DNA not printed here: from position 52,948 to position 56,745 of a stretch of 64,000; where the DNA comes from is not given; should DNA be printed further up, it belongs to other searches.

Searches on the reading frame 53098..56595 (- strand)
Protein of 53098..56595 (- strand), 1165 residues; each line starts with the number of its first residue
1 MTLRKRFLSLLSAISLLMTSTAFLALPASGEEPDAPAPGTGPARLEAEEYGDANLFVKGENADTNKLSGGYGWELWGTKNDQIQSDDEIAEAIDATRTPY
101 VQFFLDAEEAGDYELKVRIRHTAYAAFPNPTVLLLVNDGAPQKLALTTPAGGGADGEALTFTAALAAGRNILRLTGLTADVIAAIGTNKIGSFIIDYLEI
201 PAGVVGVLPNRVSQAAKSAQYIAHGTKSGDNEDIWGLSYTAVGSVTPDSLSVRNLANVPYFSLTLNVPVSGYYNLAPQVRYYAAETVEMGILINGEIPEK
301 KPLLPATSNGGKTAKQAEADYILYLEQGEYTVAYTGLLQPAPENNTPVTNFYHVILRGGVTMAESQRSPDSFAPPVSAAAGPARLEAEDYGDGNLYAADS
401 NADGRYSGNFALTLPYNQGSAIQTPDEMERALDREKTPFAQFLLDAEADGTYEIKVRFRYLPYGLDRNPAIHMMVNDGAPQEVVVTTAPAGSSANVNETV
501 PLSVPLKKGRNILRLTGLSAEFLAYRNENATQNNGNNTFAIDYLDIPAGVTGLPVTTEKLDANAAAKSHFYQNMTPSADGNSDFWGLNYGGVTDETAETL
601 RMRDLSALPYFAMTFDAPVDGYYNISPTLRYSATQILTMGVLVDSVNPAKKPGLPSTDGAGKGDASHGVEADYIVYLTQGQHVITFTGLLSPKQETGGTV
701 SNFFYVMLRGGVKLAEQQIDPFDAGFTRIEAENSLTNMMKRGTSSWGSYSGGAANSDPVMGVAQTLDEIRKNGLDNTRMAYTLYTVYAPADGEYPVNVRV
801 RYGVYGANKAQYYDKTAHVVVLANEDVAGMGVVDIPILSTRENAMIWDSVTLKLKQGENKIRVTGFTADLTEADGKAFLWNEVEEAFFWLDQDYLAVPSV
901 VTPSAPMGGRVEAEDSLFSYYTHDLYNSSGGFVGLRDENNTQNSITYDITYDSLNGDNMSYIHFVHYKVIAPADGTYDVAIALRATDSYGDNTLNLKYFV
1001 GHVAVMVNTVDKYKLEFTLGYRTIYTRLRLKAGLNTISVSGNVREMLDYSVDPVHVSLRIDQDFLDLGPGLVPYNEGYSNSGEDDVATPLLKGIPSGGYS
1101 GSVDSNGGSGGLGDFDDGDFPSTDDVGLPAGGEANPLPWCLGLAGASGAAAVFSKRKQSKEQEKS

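Call 12: search_protein_families(library=pfam, proteins=[window:53098-56595:-], max_evalue=0.01)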
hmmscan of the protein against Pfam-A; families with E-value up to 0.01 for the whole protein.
window:53098-56595:- (1165 aa): 1 family
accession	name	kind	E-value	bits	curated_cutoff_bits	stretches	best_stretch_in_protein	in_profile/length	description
PF13600.11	DUF4140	-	0.0076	17.1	27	0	843-871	7-35/98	N-terminal domain of unknown function (DUF4140)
